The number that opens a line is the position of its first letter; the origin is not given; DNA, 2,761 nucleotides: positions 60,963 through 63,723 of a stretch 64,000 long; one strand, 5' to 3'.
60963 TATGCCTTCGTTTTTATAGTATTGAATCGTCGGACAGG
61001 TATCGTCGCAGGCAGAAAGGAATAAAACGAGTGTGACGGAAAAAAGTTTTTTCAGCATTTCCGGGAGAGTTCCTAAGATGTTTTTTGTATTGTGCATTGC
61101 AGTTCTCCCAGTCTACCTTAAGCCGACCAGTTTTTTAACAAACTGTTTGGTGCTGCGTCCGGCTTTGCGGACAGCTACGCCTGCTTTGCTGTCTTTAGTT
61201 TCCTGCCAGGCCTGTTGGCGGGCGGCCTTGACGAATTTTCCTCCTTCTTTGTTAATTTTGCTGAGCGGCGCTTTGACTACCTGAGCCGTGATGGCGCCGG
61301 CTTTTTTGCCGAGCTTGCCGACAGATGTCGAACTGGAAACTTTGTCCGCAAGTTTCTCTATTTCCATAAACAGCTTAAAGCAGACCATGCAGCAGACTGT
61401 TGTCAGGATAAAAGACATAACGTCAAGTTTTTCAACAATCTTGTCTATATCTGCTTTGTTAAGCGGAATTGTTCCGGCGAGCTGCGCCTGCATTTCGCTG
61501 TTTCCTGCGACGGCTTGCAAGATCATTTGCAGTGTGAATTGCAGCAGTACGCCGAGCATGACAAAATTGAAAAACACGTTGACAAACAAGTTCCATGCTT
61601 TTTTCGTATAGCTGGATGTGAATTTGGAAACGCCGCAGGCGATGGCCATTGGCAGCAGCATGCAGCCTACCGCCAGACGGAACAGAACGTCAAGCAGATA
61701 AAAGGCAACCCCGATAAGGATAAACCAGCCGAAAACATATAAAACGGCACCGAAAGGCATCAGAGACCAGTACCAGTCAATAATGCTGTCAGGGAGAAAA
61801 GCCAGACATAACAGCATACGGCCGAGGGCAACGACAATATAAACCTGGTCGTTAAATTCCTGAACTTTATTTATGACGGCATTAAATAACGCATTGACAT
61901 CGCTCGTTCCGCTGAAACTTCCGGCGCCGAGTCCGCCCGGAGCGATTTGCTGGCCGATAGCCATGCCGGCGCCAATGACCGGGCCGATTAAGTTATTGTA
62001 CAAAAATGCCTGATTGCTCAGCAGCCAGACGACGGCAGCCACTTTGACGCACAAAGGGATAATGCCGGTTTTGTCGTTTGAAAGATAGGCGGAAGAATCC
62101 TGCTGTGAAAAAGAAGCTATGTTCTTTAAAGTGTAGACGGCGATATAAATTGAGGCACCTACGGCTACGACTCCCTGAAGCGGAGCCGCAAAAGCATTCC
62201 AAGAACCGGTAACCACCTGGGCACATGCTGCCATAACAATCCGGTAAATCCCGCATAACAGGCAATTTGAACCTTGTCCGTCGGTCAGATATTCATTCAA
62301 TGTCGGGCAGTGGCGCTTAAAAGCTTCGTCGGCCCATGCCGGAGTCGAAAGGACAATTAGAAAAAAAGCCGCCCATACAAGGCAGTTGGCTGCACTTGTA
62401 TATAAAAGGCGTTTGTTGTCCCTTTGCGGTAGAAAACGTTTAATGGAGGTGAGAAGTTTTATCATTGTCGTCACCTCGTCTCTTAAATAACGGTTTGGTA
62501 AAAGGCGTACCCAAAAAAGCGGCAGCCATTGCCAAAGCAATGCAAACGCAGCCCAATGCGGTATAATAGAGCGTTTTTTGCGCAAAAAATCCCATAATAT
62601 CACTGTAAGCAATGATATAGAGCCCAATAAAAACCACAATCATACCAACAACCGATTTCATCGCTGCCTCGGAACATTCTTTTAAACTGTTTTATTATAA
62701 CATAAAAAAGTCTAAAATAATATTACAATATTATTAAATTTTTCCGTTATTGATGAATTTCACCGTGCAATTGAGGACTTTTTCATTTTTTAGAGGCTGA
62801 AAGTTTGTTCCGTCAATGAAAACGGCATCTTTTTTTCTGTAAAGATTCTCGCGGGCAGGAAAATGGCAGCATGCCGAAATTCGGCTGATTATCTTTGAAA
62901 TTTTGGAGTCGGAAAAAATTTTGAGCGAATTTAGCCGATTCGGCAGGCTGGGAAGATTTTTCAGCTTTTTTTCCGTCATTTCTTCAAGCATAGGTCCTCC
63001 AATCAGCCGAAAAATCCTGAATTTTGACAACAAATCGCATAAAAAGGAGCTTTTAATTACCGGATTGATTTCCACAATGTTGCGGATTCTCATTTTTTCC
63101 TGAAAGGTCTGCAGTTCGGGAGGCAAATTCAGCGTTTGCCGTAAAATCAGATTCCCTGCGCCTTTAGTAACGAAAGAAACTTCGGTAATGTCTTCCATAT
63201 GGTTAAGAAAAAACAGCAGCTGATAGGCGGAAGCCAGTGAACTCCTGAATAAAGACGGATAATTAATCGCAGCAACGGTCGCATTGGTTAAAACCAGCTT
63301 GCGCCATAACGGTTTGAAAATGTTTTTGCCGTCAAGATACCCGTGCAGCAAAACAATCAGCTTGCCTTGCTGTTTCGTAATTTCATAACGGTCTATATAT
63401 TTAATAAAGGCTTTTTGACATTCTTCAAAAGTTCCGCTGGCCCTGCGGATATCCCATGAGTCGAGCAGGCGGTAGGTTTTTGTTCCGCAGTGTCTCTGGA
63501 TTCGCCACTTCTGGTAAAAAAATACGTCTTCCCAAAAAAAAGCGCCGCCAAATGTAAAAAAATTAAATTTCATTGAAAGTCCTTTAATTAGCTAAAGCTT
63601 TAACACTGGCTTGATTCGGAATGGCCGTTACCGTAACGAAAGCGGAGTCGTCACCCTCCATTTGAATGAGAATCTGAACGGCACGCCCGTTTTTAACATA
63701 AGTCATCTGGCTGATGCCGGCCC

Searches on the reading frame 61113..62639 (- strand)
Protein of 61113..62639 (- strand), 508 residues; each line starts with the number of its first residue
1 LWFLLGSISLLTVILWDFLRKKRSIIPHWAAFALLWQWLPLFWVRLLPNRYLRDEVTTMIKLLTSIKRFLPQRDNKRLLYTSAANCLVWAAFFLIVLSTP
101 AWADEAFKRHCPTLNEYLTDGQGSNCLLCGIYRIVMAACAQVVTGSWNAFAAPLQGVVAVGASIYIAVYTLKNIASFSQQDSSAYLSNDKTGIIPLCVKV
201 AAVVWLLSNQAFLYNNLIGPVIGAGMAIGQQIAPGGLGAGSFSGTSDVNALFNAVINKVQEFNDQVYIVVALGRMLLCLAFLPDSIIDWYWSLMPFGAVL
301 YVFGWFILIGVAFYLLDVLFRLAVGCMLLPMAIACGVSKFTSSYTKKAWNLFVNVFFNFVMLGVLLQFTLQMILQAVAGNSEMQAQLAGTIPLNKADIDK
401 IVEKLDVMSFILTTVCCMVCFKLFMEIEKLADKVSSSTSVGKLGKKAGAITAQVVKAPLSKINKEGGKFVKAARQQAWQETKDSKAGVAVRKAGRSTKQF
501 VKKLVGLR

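Call 9: search_protein_families(library=ncbifam, proteins=[window:61113-62639:-], max_evalue=0.01)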
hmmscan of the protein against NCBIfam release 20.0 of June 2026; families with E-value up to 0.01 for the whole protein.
window:61113-62639:- (508 aa): 0 families

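Call 15: search_protein_families(library=pfam, proteins=[window:61113-62639:-], max_evalue=10)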
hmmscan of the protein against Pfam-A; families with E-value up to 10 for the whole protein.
window:61113-62639:- (508 aa): 2 families
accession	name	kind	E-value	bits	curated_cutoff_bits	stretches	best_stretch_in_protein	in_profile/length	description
PF04610.19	TrbL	-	1.1e-05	25.8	25.9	1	194-382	25-189/215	TrbL/VirB6 plasmid conjugal transfer protein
PF20710.2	DUF6824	-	0.18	12.7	27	1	450-487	41-75/84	Domain of unknown function (DUF6824)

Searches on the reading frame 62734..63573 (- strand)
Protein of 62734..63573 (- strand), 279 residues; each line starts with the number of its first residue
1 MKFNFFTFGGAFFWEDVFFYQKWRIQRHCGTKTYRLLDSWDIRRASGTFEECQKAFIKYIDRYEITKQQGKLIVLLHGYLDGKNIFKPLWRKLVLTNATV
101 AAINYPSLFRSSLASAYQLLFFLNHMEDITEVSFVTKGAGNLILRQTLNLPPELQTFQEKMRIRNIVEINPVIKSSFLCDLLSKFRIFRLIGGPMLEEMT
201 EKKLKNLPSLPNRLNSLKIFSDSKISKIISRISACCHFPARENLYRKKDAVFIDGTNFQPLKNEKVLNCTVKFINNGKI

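Call 9: search_protein_families(library=ncbifam, proteins=[window:62734-63573:-], max_evalue=0.01)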
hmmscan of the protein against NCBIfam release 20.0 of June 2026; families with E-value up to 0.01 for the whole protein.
window:62734-63573:- (279 aa): 0 families

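Call 14: find_encoding_contigs(protein=window:62734-63573:-, flank=10000, max_places=2)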
Protein window:62734-63573:- (279 aa): 25 contigs read that carry it; 2 places shown.
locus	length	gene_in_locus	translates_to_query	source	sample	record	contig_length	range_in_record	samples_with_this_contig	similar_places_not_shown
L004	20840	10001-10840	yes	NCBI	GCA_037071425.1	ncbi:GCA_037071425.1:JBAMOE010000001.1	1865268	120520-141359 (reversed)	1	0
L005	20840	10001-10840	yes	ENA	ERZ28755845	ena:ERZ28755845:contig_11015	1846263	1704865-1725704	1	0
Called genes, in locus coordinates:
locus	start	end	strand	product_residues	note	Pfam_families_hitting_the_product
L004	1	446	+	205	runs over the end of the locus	PF00132:Hexapep, PF14602:Hexapep_2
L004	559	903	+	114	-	-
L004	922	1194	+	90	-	PF02583:Trns_repr_metal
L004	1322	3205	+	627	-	PF00122:E1-E2_ATPase, PF00702:Hydrolase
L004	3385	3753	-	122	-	-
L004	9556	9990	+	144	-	-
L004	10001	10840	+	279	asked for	-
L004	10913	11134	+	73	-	-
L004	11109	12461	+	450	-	PF04610:TrbL (weak)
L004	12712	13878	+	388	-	-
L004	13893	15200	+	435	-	-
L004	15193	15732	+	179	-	-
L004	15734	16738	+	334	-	-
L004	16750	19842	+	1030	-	-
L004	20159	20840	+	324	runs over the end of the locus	PF01381:HTH_3, PF12844:HTH_19 (weak), PF13413:HTH_25 (faint), PF13443:HTH_26 (weak), PF13412:HTH_24 (faint), PF01381:HTH_3, PF13560:HTH_31 (weak)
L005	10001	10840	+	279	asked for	-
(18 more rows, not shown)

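Call 15: search_protein_families(library=pfam, proteins=[window:62734-63573:-], max_evalue=10)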
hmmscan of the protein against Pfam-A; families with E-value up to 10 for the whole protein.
window:62734-63573:- (279 aa): 0 families

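Call 34: search_protein_families(library=phrogs, proteins=[window:62734-63573:-], max_evalue=0.1)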
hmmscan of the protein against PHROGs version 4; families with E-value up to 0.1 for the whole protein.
window:62734-63573:- (279 aa): 0 families
